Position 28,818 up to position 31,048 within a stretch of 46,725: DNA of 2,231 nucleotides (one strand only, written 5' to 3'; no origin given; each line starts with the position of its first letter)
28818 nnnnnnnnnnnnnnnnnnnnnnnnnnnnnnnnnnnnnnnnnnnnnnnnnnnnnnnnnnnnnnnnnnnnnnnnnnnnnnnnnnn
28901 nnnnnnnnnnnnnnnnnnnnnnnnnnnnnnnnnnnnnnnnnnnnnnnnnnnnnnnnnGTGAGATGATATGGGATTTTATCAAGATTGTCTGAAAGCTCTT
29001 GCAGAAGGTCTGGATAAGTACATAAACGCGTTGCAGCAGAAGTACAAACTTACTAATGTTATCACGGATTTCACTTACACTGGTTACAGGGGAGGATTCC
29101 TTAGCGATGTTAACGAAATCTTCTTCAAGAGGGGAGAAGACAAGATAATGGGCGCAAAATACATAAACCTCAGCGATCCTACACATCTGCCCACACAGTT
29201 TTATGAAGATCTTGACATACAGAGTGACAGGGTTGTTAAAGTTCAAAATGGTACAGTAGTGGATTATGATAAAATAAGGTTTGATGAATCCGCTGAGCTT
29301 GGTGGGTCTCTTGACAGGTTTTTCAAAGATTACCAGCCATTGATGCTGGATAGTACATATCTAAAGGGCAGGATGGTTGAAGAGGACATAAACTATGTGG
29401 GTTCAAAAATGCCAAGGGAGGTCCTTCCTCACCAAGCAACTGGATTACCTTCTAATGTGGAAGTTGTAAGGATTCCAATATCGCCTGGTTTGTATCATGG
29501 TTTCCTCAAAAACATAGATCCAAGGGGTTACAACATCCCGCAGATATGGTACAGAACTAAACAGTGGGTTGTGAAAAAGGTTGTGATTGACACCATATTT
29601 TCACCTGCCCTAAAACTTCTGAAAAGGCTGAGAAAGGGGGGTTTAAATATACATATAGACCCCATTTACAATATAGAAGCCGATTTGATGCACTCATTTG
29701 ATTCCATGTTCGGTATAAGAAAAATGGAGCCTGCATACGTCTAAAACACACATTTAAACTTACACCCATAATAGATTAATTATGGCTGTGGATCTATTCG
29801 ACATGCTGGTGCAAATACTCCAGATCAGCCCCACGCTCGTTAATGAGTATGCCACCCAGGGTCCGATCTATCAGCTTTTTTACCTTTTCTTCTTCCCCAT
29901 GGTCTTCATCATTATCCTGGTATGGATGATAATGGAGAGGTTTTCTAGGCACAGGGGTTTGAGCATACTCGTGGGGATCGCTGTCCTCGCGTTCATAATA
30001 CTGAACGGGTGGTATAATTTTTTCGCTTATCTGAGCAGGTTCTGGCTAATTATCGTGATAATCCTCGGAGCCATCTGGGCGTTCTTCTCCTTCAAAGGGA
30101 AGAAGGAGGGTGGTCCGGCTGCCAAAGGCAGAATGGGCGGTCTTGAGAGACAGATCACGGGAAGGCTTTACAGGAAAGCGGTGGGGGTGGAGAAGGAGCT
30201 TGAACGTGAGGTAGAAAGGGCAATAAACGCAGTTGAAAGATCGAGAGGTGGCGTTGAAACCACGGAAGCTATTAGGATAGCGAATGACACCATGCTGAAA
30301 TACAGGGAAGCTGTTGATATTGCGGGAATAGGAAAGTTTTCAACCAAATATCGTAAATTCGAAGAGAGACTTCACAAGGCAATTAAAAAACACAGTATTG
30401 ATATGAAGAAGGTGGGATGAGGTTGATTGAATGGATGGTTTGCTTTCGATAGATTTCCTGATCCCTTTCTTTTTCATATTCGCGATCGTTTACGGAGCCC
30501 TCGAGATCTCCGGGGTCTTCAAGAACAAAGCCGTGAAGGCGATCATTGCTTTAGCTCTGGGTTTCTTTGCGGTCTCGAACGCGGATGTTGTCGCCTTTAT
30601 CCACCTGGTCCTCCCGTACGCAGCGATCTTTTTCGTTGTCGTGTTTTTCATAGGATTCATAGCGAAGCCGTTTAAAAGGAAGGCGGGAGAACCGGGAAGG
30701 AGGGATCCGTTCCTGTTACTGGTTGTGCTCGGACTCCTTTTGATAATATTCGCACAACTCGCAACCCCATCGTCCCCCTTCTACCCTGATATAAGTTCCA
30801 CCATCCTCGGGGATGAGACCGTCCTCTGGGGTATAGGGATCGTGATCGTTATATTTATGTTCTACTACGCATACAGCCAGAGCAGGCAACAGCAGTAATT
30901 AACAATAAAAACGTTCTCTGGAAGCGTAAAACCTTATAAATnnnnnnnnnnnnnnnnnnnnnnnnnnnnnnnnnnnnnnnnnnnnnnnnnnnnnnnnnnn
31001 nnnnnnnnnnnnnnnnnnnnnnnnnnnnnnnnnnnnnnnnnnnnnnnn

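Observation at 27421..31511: Unrecognisable seven-gene operon-like cluster divergent from ftsZ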

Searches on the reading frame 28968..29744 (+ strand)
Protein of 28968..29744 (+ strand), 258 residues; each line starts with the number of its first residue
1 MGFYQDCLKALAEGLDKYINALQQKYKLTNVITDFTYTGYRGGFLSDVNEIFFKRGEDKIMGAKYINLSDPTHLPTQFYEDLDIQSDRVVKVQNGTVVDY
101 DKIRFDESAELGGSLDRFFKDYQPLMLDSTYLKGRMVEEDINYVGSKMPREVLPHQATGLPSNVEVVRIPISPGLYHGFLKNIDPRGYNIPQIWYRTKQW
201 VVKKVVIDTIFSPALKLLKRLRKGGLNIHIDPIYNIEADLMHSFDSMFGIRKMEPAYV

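Call 3: search_protein_families(library=pfam, proteins=[window:28968-29744:+], max_evalue=1)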
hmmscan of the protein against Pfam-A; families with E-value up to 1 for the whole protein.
window:28968-29744:+ (258 aa): 0 families

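Call 4: search_protein_families(library=ncbifam, proteins=[window:28968-29744:+], max_evalue=1)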
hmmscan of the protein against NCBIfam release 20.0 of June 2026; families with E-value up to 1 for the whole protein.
window:28968-29744:+ (258 aa): 1 family
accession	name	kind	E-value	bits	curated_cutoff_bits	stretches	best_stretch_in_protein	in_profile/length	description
TIGR02084.1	leud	equivalog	0.092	12.4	245.85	1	58-98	13-51/156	3-isopropylmalate dehydratase small subunit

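Call 8: search_protein_families(library=phrogs, proteins=[window:28968-29744:+], max_evalue=1)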
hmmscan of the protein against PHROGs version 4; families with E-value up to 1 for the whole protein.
window:28968-29744:+ (258 aa): 0 families

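Call 9: search_protein_families(library=padloc, proteins=[window:28968-29744:+], max_evalue=1)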
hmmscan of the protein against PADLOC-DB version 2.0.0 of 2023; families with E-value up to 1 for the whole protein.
window:28968-29744:+ (258 aa): 0 families

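Call 11: find_homologous_proteins(query=window:28968-29744:+, max_evalue=0.001)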
Query window:28968-29744:+ (258 aa): 2 proteins with E <= 0.001 among 585 candidates.
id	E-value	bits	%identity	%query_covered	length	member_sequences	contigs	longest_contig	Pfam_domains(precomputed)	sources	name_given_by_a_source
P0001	1.6e-172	590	100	100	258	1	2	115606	-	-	-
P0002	8.3e-109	381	67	97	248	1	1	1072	-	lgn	-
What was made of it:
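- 28968..29744 (+): g4: the 'B' protein of family B-I (258 aa, soluble). 67% identical to P0002 (call 11).
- Tried and rejected: The word-indexed search with g4 found 2 proteins (call 11).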

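Call 12: find_encoding_contigs(protein=P0001, flank=10000, max_places=6)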
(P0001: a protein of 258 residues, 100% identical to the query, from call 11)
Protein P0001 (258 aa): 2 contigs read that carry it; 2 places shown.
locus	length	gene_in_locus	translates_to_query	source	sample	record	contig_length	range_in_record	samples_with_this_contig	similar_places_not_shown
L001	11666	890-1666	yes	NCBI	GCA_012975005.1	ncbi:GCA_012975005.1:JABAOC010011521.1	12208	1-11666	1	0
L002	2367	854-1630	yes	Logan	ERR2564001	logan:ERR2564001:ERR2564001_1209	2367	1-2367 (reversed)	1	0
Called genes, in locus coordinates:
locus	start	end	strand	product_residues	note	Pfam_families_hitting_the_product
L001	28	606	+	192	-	-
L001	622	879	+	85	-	-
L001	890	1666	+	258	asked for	-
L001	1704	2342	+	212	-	-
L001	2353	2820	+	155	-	-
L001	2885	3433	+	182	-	-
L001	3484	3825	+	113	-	PF04032:Rpr2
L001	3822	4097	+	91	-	-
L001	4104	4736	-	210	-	PF01956:EMC3_TMCO1, PF13858:DUF4199 (faint)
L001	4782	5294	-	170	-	-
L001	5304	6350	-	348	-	PF01380:SIS, PF10432:bact-PGI_C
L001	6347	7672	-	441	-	PF02403:Seryl_tRNA_N, PF00587:tRNA-synt_2b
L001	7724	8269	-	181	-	PF00156:Pribosyltran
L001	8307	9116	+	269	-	PF01261:AP_endonuc_2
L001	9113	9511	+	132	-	PF00075:RNase_H, PF13456:RVT_3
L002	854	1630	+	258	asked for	-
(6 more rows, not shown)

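Call 13: find_encoding_contigs(protein=P0002, flank=10000, max_places=6)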
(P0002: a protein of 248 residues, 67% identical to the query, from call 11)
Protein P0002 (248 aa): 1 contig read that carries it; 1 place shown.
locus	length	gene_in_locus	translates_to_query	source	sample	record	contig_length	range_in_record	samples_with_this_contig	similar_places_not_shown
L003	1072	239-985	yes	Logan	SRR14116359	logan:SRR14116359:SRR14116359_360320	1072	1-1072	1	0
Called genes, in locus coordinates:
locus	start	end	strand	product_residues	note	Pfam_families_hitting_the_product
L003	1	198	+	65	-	?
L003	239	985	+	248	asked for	-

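Call 18: find_related_loci(query=A1, collection=genome_contigs, flank=10000)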
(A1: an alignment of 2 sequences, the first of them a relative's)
Query A1 (258 aa) in genome_contigs; peptide patterns used: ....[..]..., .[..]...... (x = any residue, [..] = any of these).
132 stretches matched a pattern, but none encodes a relative of the query by tblastn (E <= 1e-3).
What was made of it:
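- Tried and rejected: The GTDB genome scan with g4 found none (call 18).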

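Call 85: search_solved_structures(query=A1, max_evalue=5)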
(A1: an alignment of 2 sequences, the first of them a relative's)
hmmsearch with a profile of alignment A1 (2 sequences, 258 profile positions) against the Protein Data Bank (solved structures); distinct sequences matched with E-value up to 5: 1.
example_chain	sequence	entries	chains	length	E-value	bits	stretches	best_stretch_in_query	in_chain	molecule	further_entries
7y9n_A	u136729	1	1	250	0.083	15.1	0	2-52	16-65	Spike protein S2',5HB-H2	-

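Call 107: search_dna_similar(query=window:28968-29744:+, collection=phages, mode=protein, max_evalue=0.01, max_rows=5)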
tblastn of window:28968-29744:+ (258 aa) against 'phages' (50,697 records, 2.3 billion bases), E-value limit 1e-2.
No match.

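Call 109: search_dna_similar(query=window:28968-29744:+, collection=plasmids, mode=protein, max_evalue=0.01, max_rows=5)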
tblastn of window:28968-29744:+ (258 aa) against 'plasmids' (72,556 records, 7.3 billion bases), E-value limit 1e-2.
No match.

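Call 111: find_related_loci(query=A1, collection=viral_contigs, flank=5000)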
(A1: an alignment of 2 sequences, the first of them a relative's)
Query A1 (258 aa) in viral_contigs; peptide patterns used: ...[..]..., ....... (x = any residue, [..] = any of these).
137 stretches matched a pattern, but none encodes a relative of the query by tblastn (E <= 1e-3).

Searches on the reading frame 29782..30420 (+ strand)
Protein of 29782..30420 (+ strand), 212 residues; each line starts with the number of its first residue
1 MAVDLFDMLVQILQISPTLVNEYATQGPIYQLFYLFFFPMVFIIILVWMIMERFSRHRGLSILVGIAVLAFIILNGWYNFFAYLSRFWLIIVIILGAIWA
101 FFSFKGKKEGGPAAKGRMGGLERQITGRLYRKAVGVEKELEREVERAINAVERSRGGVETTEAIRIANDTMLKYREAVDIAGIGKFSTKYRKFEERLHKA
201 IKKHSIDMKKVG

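Call 3: search_protein_families(library=pfam, proteins=[window:29782-30420:+], max_evalue=1)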
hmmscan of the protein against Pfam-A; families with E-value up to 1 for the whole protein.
window:29782-30420:+ (212 aa): 3 families
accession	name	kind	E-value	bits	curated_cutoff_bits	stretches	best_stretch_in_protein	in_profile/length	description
PF22570.1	LiaF-TM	-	0.43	11.9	27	0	33-98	25-89/98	LiaF transmembrane domain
PF06762.20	LMF1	-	0.52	10.8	27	1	14-87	77-150/163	Lipase maturation factor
PF01040.23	UbiA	-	0.73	9.5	34.2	1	34-104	89-160/250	UbiA prenyltransferase family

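Call 4: search_protein_families(library=ncbifam, proteins=[window:29782-30420:+], max_evalue=1)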
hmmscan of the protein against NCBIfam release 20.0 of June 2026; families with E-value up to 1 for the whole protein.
window:29782-30420:+ (212 aa): 3 families
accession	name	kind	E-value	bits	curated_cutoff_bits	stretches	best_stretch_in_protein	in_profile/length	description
NF033632.1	SLATT_4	domain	0.014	15.3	55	1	60-131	37-105/154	SLATT domain-containing protein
NF011977.0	PRK15443.2-4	subfamily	0.02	15.3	230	1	150-193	15-58/119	diol dehydratase small subunit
NF041635.1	STM3941_fam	subfamily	0.68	9.8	40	0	32-92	5-65/157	STM3941 family protein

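Call 8: search_protein_families(library=phrogs, proteins=[window:29782-30420:+], max_evalue=1)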
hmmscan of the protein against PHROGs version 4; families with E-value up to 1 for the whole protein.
window:29782-30420:+ (212 aa): 0 families

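Call 9: search_protein_families(library=padloc, proteins=[window:29782-30420:+], max_evalue=1)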
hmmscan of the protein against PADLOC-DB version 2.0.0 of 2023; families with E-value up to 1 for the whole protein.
window:29782-30420:+ (212 aa): 0 families

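Call 34: find_related_loci(query=A3, collection=metagenome_contigs, flank=6000)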
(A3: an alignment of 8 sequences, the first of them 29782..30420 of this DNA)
Query A3 (212 aa) in metagenome_contigs; peptide patterns used: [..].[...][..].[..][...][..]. (x = any residue, [..] = any of these).
600 stretches matched a pattern (row limit reached: there are more); 5 encode a relative of the query (tblastn E <= 1e-3); 5 distinct loci.
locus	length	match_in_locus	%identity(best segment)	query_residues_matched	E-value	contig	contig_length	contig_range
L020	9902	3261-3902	75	1-211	2e-104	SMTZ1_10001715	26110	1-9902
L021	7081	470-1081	65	1-204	2e-79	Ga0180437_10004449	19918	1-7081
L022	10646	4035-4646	65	1-204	2e-79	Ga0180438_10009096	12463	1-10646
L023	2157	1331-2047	48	1-212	2e-63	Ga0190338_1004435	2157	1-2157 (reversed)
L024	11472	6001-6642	33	1-202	4e-29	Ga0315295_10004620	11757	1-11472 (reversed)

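Call 48: search_protein_families(library=pfam, proteins=[L020:2169-3224:+, L024:5060-5947:+], max_evalue=0.1)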
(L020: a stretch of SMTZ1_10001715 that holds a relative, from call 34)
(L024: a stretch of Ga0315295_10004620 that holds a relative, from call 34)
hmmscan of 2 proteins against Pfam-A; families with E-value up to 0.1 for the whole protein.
L020:2169-3224:+ (351 aa): 0 families

L024:5060-5947:+ (295 aa): 0 families

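Call 55: find_related_loci(query=A3, collection=viral_contigs, flank=8000)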
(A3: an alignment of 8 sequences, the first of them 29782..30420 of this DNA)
Query A3 (212 aa) in viral_contigs; peptide patterns used: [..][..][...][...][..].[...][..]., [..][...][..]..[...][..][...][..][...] (x = any residue, [..] = any of these).
221 stretches matched a pattern, but none encodes a relative of the query by tblastn (E <= 1e-3).

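Call 87: search_solved_structures(query=A6, max_evalue=5)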
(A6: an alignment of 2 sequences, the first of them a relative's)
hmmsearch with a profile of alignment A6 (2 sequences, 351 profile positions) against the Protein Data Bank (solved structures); distinct sequences matched with E-value up to 5: 0.

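Call 96: search_protein_families(library=padloc, proteins=[L020:1593-2168:+, L024:4451-5056:+, L020:2169-3224:+], max_evalue=0.1)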
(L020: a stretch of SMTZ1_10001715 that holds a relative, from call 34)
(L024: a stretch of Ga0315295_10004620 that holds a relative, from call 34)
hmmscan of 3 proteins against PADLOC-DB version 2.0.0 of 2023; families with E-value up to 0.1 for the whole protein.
L020:1593-2168:+ (191 aa): 0 families

L024:4451-5056:+ (201 aa): 0 families

L020:2169-3224:+ (351 aa): 0 families
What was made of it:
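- On Known anti-phage defence systems (PADLOC-DB 2.0): No match for the seven window proteins or for 10 variant A/B proteins (calls 9, 96).
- No known defence system is matched (calls 9, 96).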

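Call 97: search_protein_families(library=phrogs, proteins=[L020:1593-2168:+, L024:4451-5056:+, L020:2169-3224:+], max_evalue=0.1)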
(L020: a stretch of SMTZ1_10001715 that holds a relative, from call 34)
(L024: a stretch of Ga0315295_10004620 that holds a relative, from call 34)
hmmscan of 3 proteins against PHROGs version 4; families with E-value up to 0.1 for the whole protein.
L020:1593-2168:+ (191 aa): 1 family
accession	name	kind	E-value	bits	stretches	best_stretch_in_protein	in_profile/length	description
phrog_7636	-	unknown function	0.04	15.2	1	88-164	13-87/118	-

L024:4451-5056:+ (201 aa): 0 families

L020:2169-3224:+ (351 aa): 0 families

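Call 114: find_related_loci(query=A6, collection=viral_contigs, flank=5000)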
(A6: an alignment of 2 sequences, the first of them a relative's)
Query A6 (351 aa) in viral_contigs; peptide patterns used: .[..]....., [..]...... (x = any residue, [..] = any of these).
47 stretches matched a pattern, but none encodes a relative of the query by tblastn (E <= 1e-3).

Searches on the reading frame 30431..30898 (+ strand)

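Call 3: search_protein_families(library=pfam, proteins=[window:30431-30898:+], max_evalue=1)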
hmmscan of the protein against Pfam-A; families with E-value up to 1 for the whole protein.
window:30431-30898:+ (155 aa): 2 families
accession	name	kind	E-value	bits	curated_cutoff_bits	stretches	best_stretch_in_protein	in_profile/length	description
PF19529.4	DUF6057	-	0.16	11.2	29.8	1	35-152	126-255/569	Family of unknown function (DUF6057)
PF02439.20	Adeno_E3_CR2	-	0.36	11.1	36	1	137-148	17-28/38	Adenovirus E3 region protein CR2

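Call 4: search_protein_families(library=ncbifam, proteins=[window:30431-30898:+], max_evalue=1)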
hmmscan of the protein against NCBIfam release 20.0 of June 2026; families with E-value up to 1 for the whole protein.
window:30431-30898:+ (155 aa): 0 families

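Call 8: search_protein_families(library=phrogs, proteins=[window:30431-30898:+], max_evalue=1)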
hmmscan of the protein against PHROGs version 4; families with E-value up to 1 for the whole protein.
window:30431-30898:+ (155 aa): 2 families
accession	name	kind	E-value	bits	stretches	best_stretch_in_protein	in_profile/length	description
phrog_32775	-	unknown function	0.32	11.4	1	31-85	5-55/283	-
phrog_23009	-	unknown function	0.82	10.7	1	98-150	47-81/124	-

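Call 9: search_protein_families(library=padloc, proteins=[window:30431-30898:+], max_evalue=1)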
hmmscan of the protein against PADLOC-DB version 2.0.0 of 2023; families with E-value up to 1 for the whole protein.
window:30431-30898:+ (155 aa): 0 families
